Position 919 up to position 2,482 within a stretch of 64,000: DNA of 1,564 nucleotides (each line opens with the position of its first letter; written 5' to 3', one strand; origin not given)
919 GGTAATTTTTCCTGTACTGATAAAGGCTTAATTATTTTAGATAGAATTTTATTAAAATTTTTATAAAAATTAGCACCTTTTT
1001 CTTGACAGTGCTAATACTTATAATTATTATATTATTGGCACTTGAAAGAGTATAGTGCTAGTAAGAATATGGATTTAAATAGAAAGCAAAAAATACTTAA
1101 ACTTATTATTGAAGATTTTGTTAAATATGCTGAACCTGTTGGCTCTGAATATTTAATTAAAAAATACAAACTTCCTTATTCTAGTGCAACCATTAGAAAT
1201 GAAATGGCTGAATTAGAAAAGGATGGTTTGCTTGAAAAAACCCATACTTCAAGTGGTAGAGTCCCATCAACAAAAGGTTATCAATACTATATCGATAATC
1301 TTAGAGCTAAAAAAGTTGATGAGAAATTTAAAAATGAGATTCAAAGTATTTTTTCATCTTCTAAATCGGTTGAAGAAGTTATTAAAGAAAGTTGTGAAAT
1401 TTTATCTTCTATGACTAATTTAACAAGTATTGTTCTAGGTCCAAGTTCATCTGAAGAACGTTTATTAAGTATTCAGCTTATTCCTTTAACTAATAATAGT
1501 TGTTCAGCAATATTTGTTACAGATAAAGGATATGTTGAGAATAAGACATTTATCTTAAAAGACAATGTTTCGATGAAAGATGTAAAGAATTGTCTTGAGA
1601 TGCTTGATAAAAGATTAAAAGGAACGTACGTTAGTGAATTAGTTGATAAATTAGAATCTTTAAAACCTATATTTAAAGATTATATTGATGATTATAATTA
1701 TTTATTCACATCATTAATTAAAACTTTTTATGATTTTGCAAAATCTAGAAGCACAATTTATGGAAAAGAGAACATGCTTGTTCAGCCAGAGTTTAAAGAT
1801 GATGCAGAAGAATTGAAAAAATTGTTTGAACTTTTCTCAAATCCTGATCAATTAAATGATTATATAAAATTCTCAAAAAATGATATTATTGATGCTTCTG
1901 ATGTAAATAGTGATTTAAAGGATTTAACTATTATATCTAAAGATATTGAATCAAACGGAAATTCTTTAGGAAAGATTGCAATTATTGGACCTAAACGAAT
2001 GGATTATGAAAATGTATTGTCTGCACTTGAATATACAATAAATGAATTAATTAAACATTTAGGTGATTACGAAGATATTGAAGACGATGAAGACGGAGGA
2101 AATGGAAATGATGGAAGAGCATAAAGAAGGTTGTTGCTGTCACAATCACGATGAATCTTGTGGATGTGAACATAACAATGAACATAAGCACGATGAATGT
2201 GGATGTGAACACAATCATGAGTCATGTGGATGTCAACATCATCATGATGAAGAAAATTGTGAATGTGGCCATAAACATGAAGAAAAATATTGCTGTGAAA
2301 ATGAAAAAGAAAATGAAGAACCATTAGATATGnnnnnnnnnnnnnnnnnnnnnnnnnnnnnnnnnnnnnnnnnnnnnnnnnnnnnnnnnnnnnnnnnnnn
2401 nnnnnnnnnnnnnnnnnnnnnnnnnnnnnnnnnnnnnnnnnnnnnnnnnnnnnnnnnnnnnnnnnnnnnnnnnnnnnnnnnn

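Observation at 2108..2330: GrpE with a tandem-repeat Cys/His-rich N-terminal domain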

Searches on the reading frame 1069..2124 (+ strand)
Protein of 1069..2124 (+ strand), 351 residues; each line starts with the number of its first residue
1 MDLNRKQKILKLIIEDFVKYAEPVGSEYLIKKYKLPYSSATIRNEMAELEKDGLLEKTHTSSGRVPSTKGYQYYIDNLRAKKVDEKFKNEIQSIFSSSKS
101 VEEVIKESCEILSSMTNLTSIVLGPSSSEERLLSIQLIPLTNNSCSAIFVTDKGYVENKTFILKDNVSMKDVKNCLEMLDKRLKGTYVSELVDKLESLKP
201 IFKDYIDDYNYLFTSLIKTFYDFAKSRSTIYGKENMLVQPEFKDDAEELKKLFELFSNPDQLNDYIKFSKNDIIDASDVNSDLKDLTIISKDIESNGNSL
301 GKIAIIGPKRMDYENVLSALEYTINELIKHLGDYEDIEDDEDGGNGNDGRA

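Call 5: search_protein_families(library=pfam, proteins=[window:1069-2124:+], max_evalue=1)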
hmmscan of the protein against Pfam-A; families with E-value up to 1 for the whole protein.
window:1069-2124:+ (351 aa): 5 families
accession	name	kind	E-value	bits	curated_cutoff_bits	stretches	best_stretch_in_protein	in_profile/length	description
PF01628.27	HrcA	-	1.3e-45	156.4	22.2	1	102-316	1-214/215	HrcA protein C terminal domain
PF08220.18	HTH_DeoR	-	0.0025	18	21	1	35-59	24-48/57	DeoR-like helix-turn-helix domain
PF12948.12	MSP7_C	-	0.0083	17.3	27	1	193-234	66-109/125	MSP7-like protein C-terminal domain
PF23857.1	Phage_TAC_19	-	0.03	14.9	27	1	152-193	10-53/109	Phage tail chaperone protein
PF06925.17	MGDG_synth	-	0.053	14.1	25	1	195-274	17-93/169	Monogalactosyldiacylglycerol (MGDG) synthase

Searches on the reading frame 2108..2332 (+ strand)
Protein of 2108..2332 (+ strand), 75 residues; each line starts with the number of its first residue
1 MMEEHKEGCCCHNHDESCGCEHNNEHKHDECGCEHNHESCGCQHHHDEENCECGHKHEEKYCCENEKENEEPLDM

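Call 5: search_protein_families(library=pfam, proteins=[window:2108-2332:+], max_evalue=1)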
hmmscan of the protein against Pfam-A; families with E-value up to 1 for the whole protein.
window:2108-2332:+ (75 aa): 0 families

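Call 21: find_homologous_proteins(query=window:2126-2317:+, max_evalue=10)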
Query window:2126-2317:+: no candidate shares three 5-residue words with the query. No homologue found.

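Call 27: search_protein_representatives(protein=window:2108-2332:+)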
Query: 75 residues. Proteins with E-value up to 0.001 (for the whole library): 0; up to 1e-10: 0; up to 1e-30: 0. The best 0 are listed.

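Call 36: search_solved_structures(query=window:2108-2332:+, max_evalue=10, show_alignments=3)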
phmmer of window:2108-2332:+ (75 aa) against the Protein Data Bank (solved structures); distinct sequences matched with E-value up to 10: 0.
